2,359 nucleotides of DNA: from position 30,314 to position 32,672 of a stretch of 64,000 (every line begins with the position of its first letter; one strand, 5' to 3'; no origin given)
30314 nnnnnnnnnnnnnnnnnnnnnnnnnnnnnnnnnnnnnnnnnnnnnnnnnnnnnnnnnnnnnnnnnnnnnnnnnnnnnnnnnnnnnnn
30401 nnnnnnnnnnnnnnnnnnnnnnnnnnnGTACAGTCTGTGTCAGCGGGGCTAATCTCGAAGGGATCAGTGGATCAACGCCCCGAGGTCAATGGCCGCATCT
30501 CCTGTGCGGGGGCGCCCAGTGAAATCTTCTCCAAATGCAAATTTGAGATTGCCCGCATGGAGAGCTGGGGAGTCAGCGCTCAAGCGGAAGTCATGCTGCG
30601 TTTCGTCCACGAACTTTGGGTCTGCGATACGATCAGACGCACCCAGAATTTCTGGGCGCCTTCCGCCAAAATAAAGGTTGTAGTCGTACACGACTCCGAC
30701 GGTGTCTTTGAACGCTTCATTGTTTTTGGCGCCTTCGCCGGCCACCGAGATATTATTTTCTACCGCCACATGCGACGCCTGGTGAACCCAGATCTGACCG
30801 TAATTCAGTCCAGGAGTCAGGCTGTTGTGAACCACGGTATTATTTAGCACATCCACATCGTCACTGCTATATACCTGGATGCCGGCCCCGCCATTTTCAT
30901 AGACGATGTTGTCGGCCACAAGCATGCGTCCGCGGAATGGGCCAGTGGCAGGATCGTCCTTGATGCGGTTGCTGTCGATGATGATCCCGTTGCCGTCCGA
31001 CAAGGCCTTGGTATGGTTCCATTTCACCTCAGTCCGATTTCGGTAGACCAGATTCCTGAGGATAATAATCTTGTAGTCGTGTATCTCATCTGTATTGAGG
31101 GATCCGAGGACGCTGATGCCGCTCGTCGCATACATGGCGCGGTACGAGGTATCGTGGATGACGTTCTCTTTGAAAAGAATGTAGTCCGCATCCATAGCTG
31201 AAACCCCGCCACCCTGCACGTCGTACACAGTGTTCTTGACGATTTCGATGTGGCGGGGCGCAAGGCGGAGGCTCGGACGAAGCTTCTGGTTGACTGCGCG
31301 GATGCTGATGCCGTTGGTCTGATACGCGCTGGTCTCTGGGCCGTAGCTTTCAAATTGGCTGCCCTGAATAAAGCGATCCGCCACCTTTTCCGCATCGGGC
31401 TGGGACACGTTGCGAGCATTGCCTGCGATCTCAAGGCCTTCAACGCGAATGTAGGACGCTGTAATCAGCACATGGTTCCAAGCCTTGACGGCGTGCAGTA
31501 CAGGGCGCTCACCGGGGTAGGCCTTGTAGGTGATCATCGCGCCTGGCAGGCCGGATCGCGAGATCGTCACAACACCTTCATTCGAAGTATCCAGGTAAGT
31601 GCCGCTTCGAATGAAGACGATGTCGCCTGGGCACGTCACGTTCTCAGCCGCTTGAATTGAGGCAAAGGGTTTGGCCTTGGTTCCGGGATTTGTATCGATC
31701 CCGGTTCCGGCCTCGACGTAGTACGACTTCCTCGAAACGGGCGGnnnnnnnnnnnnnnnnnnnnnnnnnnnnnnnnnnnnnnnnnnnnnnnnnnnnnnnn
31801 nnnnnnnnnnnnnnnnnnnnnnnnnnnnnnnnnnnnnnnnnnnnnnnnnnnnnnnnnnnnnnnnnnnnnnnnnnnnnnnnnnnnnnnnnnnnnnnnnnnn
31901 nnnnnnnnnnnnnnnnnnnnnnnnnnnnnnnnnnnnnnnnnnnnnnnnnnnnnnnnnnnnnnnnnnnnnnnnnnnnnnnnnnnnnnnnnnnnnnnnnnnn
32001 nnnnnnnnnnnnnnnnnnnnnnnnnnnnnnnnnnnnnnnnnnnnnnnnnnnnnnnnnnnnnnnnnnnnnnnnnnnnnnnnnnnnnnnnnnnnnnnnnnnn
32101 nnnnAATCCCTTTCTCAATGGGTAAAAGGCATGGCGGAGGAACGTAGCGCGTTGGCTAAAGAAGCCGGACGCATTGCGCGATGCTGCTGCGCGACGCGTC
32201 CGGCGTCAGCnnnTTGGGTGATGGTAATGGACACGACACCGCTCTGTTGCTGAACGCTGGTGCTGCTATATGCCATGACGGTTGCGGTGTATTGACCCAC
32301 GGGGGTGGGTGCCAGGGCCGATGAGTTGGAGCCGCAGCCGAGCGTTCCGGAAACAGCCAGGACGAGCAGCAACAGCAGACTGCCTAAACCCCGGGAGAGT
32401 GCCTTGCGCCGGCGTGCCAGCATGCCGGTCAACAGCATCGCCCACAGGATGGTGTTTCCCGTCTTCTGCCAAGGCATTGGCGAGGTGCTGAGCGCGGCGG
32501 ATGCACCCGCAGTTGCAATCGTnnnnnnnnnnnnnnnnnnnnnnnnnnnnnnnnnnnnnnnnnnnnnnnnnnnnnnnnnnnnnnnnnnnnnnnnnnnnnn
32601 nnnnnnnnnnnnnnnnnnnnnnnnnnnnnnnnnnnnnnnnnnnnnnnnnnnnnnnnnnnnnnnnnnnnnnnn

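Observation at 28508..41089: Five-gene operon: TonB receptor, beta-helix lipoprotein, 1,235-aa NHL/Ig/MBG surface protein, beta-helix protein, heparinase II/III-like lyase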

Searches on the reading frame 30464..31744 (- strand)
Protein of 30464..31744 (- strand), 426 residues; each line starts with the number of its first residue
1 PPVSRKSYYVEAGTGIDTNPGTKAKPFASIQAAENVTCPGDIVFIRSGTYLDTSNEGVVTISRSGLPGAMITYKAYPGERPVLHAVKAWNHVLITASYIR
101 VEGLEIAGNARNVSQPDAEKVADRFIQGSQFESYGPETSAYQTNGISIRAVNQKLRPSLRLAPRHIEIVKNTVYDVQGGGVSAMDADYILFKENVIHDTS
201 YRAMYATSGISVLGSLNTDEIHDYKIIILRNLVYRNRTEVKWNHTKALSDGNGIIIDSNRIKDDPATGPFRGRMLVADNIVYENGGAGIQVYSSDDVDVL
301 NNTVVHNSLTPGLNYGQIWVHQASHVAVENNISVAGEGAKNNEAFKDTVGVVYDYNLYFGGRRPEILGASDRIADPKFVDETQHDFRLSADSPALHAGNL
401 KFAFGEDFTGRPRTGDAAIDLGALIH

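Call 14: find_homologous_proteins(query=A1, max_evalue=0.00001)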
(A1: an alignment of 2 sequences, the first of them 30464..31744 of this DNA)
Query A1 (2 sequences) (426 aa, profile of the alignment): 383 proteins with E <= 0.00001 among 8000 candidates; the best 120 are listed.
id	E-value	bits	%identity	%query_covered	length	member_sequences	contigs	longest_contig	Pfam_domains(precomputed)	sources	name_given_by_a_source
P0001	4.5e-239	812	100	100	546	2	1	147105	PF13229.13,PF17963.8,PF22842.4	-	-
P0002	3.0e-238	809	32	99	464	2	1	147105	PF13229.13,PF22842.4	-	-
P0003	3.0e-187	641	33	99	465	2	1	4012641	PF13229.13,PF22842.4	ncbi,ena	-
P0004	7.9e-168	577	65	100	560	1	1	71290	PF13229.13,PF17963.8,PF07602.18,PF22842.4,PF08480.17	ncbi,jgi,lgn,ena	jgi:hypothetical protein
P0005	2.8e-162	559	63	99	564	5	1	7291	PF13229.13,PF17963.8,PF07602.18,PF22842.4,PF08480.17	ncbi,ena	-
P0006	6.6e-161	554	63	99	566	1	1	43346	PF13229.13,PF17963.8,PF07602.18,PF22842.4,PF08480.17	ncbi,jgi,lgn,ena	jgi:hypothetical protein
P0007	7.9e-161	554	66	99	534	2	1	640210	PF13229.13,PF17963.8,PF22842.4,PF08480.17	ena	-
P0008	2.8e-160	552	62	99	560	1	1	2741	PF13229.13,PF17963.8,PF07602.18,PF22842.4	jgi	-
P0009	8.7e-144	498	59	99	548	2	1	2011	PF13229.13,PF07602.18,PF22842.4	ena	-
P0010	5.5e-143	495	59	100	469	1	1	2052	PF13229.13,PF07602.18,PF22842.4,PF05048.20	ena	-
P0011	6.4e-143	495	58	100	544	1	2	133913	PF13229.13,PF17963.8,PF22842.4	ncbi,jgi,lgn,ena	jgi:hypothetical protein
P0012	9.2e-143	494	59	100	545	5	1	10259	PF13229.13,PF07602.18,PF22842.4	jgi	jgi:hypothetical protein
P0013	6.2e-142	491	59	99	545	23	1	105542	PF13229.13,PF07602.18,PF22842.4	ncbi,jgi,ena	jgi:hypothetical protein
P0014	4.9e-141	489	58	100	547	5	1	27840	PF13229.13,PF07602.18,PF22842.4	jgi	jgi:hypothetical protein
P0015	6.5e-140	485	59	100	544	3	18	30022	PF13229.13,PF22842.4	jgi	jgi:hypothetical protein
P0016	1.8e-138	480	57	99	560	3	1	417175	PF13229.13,PF07602.18,PF22842.4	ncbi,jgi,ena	jgi:hypothetical protein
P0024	2.7e-130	453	36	99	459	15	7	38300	PF13229.13,PF22842.4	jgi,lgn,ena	jgi:hypothetical protein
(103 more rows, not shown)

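Call 15: find_encoding_contigs(protein=P0003, flank=10000, max_places=3)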
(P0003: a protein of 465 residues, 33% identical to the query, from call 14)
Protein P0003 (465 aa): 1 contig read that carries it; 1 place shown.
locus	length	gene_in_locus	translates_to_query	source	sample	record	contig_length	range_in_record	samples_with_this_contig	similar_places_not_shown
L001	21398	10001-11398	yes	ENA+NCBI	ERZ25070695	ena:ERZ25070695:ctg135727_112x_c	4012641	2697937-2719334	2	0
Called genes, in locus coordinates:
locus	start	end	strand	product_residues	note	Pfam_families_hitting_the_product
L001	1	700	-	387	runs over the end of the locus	PF04632:FUSC (weak), PF13515:FUSC_2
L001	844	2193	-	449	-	PF06824:Glyco_hydro_125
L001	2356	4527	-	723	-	PF02449:Glyco_hydro_42, PF08532:Glyco_hydro_42M, PF14258:DUF4350 (faint)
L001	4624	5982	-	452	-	-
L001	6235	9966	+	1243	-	PF13620:CarboxypepD_reg, PF13715:CarbopepD_reg_2, PF25183:OMP_b-brl_4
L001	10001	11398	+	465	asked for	PF22842:Pel9A-like_beta_helix, PF13229:Beta_helix (faint)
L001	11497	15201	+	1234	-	PF08450:SGL (faint), PF06739:SBBP (faint), PF07494:Reg_prop (faint), PF25021:TEN_NHL (faint), PF22807:TrAA12 (faint), PF01436:NHL (weak), PF18676:MBG_2, PF16640:Big_3_5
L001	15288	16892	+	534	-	PF17963:Big_9 (faint), PF22842:Pel9A-like_beta_helix, PF07602:DUF1565 (faint), PF08480:Disaggr_assoc (faint), PF13229:Beta_helix (weak)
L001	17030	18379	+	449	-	PF09594:GT87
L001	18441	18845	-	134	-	-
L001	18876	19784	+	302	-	PF02749:QRPTase_N, PF01729:QRPTase_C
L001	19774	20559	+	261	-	PF03099:BPL_LplA_LipB, PF02237:BPL_C (weak)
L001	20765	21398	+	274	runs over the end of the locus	PF03309:Pan_kinase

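Call 16: find_encoding_contigs(protein=P0007, flank=10000, max_places=3)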
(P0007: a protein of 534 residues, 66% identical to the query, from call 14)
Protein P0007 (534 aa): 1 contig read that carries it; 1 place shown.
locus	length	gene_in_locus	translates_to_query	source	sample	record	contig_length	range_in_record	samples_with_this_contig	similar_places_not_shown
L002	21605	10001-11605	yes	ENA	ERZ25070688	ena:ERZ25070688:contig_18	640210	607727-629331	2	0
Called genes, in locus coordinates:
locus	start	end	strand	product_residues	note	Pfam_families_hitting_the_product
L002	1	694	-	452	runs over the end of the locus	-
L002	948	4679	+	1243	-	PF13620:CarboxypepD_reg, PF13715:CarbopepD_reg_2 (weak), PF25183:OMP_b-brl_4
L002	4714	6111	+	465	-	PF22842:Pel9A-like_beta_helix, PF13229:Beta_helix (faint)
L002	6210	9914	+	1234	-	PF08450:SGL (faint), PF01436:NHL (faint), PF06739:SBBP (faint), PF07494:Reg_prop (faint), PF25021:TEN_NHL (faint), PF22807:TrAA12 (faint), PF18676:MBG_2, PF16640:Big_3_5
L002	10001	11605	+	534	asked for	PF17963:Big_9 (faint), PF22842:Pel9A-like_beta_helix, PF08480:Disaggr_assoc (faint), PF13229:Beta_helix (weak)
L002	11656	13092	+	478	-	PF09594:GT87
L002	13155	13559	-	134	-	-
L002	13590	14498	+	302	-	PF02749:QRPTase_N, PF01729:QRPTase_C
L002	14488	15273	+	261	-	PF03099:BPL_LplA_LipB, PF02237:BPL_C (weak)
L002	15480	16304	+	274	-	PF03309:Pan_kinase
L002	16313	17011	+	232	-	-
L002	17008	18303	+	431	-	PF05958:tRNA_U5-meth_tr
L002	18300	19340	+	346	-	PF00248:Aldo_ket_red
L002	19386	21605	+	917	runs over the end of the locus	PF13567:DUF4131, PF03772:Competence, PF00753:Lactamase_B, PF12706:Lactamase_B_2 (weak)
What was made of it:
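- A GT87 glycosyltransferase follows D in L001 and L002 (calls 15, 16).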

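Call 17: find_encoding_contigs(protein=P0004, flank=10000, max_places=2)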
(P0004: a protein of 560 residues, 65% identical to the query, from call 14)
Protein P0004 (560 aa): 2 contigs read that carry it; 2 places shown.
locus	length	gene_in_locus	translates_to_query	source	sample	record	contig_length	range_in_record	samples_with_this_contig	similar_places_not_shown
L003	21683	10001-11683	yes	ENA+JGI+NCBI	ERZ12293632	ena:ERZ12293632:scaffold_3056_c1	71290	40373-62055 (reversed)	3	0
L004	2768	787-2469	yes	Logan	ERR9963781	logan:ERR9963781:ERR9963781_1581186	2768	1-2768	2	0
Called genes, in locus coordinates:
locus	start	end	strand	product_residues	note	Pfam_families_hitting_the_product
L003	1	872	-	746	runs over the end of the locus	PF03781:FGE-sulfatase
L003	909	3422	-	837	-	PF17678:Glyco_hydro_92N, PF07971:Glyco_hydro_92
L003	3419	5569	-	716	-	PF02065:Melibiase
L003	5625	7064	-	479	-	PF00083:Sugar_tr, PF07690:MFS_1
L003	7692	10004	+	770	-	PF16875:Glyco_hydro_36N, PF02065:Melibiase, PF16874:Glyco_hydro_36C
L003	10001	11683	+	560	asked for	PF17963:Big_9 (weak), PF07602:DUF1565 (weak), PF22842:Pel9A-like_beta_helix, PF08480:Disaggr_assoc (faint), PF13229:Beta_helix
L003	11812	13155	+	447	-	-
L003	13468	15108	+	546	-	-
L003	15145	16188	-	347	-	PF00356:LacI, PF00532:Peripla_BP_1, PF13407:Peripla_BP_4, PF13377:Peripla_BP_3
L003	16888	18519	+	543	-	PF21258:Glyco_hydro_120_ins, PF05048:NosD (weak), PF13229:Beta_helix (weak)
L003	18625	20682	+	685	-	PF01120:Alpha_L_fucos, PF14871:GHL6, PF08532:Glyco_hydro_42M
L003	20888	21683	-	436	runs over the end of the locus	PF22842:Pel9A-like_beta_helix, PF13229:Beta_helix (faint)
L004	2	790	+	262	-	?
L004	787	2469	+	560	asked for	PF17963:Big_9 (weak), PF07602:DUF1565 (weak), PF22842:Pel9A-like_beta_helix, PF08480:Disaggr_assoc (faint), PF13229:Beta_helix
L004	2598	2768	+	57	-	?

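Call 18: find_encoding_contigs(protein=P0011, flank=10000, max_places=2)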
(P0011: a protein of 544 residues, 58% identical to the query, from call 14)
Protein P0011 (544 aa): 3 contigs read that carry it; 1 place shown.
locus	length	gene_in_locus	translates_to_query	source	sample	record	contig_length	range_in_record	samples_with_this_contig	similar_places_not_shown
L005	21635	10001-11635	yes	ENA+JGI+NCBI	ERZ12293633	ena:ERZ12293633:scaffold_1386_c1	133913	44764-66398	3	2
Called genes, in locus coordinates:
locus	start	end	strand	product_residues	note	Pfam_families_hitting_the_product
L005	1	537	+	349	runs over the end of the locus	PF00356:LacI, PF00532:Peripla_BP_1, PF13407:Peripla_BP_4, PF13377:Peripla_BP_3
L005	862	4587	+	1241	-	PF13620:CarboxypepD_reg, PF13715:CarbopepD_reg_2, PF07715:Plug (faint), PF25183:OMP_b-brl_4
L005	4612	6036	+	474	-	PF22842:Pel9A-like_beta_helix, PF05048:NosD (faint), PF13229:Beta_helix (weak)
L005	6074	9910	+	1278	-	PF22807:TrAA12 (faint), PF25021:TEN_NHL (faint), PF01436:NHL (weak), PF18676:MBG_2, PF16640:Big_3_5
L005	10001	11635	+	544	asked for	PF17963:Big_9 (weak), PF22842:Pel9A-like_beta_helix, PF13229:Beta_helix (weak)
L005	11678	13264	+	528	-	-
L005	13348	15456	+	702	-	-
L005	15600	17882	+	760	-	PF22842:Pel9A-like_beta_helix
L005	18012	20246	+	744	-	PF16875:Glyco_hydro_36N, PF02065:Melibiase, PF16874:Glyco_hydro_36C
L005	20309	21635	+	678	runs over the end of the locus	PF02065:Melibiase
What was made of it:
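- Core synteny receptor–beta-helix–NHL–beta-helix holds in L001/L002 and L005 (calls 15, 16, 18). PL35 is absent from the syntenic position in relatives (calls 15, 16, 18). PL35 is missing from the syntenic position in L001, L002 and L005 (calls 15, 16, 18). D follows C in all three relatives with gaps under 100 bp (calls 15, 16, 18).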

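Call 19: find_encoding_contigs(protein=P0016, flank=10000, max_places=2)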
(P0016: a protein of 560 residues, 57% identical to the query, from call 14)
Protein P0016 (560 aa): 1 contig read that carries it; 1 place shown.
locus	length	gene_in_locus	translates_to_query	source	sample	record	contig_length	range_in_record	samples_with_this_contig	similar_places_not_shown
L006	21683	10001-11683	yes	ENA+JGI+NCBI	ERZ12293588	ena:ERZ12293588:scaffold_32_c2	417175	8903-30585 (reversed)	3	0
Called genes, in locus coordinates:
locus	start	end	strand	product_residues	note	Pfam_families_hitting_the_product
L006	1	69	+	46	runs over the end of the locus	-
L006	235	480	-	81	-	-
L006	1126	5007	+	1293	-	PF13620:CarboxypepD_reg, PF13715:CarbopepD_reg_2 (weak), PF25183:OMP_b-brl_4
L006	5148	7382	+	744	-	PF03781:FGE-sulfatase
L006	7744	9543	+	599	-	PF02065:Melibiase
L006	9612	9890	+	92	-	-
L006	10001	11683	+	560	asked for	PF07602:DUF1565 (faint), PF22842:Pel9A-like_beta_helix, PF13229:Beta_helix (weak)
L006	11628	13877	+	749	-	PF02065:Melibiase, PF14871:GHL6 (weak)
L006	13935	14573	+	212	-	-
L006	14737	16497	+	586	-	PF04389:Peptidase_M28, PF01546:Peptidase_M20 (weak)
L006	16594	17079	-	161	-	PF01281:Ribosomal_L9_N, PF03948:Ribosomal_L9_C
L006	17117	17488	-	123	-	PF01084:Ribosomal_S18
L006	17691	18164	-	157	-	PF01250:Ribosomal_S6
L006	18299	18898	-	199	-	PF01195:Pept_tRNA_hydro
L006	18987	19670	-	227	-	PF01386:Ribosomal_L25p, PF14693:Ribosomal_TL5_C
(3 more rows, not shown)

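Call 44: find_encoding_contigs(protein=P0024, flank=10000, max_places=3)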
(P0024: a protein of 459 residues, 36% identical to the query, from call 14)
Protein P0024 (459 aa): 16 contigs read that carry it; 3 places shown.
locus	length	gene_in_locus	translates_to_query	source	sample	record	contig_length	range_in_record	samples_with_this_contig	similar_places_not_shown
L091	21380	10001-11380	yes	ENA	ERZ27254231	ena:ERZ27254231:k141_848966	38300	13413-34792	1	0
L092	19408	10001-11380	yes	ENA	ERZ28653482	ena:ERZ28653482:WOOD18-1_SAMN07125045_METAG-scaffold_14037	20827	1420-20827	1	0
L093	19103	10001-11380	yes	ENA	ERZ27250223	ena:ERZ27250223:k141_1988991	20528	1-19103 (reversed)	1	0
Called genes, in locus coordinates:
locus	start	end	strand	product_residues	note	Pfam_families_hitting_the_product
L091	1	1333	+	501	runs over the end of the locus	PF13520:AA_permease_2, PF00324:AA_permease, PF13906:AA_permease_C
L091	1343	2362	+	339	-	PF00962:A_deaminase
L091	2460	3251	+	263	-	-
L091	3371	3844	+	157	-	PF22817:ApeP-like, PF07977:FabA, PF22818:ApeI-like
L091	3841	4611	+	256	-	PF25084:LbH_EIF2B (faint), PF25087:GMPPB_C (faint), PF00132:Hexapep, PF13720:Acetyltransf_11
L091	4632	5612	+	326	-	PF03544:TonB_C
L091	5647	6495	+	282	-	PF17930:LpxI_N, PF06230:LpxI_C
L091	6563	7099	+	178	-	PF00578:AhpC-TSA, PF08534:Redoxin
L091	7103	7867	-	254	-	PF06271:RDD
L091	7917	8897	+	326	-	PF28475:DUF8413, PF01944:SpoIIM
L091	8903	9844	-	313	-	PF01738:DLH (faint), PF20434:BD-FAE, PF07859:Abhydrolase_3, PF00326:Peptidase_S9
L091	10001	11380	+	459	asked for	PF22842:Pel9A-like_beta_helix, PF13229:Beta_helix (faint)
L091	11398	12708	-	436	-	PF01270:Glyco_hydro_8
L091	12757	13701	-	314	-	-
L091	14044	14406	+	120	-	PF00903:Glyoxalase (weak)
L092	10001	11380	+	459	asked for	PF22842:Pel9A-like_beta_helix, PF13229:Beta_helix (faint)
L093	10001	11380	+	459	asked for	PF22842:Pel9A-like_beta_helix, PF13229:Beta_helix (faint)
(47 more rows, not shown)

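Call 84: list_cluster_members(proteins=[P0003, P0011, P0016, P0144])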
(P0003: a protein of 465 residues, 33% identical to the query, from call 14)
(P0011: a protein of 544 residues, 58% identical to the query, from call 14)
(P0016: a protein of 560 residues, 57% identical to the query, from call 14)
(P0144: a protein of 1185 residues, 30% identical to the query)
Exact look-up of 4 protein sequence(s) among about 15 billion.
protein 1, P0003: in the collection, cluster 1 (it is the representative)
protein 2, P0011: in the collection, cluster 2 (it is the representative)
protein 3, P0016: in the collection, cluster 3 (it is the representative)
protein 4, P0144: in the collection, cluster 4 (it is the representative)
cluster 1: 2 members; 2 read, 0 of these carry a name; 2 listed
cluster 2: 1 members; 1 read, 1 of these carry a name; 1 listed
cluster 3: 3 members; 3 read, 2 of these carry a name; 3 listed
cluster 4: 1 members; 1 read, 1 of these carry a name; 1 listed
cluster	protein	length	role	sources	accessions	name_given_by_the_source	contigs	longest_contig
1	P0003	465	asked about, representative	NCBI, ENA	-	-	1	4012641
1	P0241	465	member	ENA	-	-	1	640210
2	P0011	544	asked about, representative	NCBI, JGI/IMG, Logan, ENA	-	hypothetical protein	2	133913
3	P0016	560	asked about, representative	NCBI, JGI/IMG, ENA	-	hypothetical protein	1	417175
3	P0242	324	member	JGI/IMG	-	parallel beta-helix repeat protein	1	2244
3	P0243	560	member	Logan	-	-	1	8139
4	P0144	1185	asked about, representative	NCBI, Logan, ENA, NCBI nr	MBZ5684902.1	MAG: Ig-like domain repeat protein [Acidobacteriia bacterium] | Ig-like domain repeat protein [Terriglobia bacterium]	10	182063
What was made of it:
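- Tried and rejected: Cluster look-up gave no organism names for the closest relatives (call 84).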

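Call 95: search_protein_families(library=pfam, proteins=[L005:11678-13264:+], max_evalue=0.01)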
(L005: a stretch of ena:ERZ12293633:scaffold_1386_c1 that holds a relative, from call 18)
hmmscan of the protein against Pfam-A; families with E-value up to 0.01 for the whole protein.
L005:11678-13264:+ (528 aa): 0 families

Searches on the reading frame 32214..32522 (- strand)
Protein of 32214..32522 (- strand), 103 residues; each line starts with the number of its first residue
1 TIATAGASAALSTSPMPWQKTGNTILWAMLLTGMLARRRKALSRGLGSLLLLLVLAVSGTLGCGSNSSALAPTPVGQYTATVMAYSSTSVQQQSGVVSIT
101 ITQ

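Call 62: search_protein_families(library=ncbifam, proteins=[window:32214-32522:-], max_evalue=10)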
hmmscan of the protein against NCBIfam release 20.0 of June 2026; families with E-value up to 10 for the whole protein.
seq(103 aa): 2 families
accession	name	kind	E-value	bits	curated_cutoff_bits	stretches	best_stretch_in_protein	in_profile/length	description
NF058595.1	invert_tail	domain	3.6e-08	33.7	37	1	1-93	6-106/113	lipo-invert putative C-terminal anchoring domain-containing protein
TIGR03382.1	GC_trans_RRR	domain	0.48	11.1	15.85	1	22-39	7-26/27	MYXO-CTERM sorting domain-containing protein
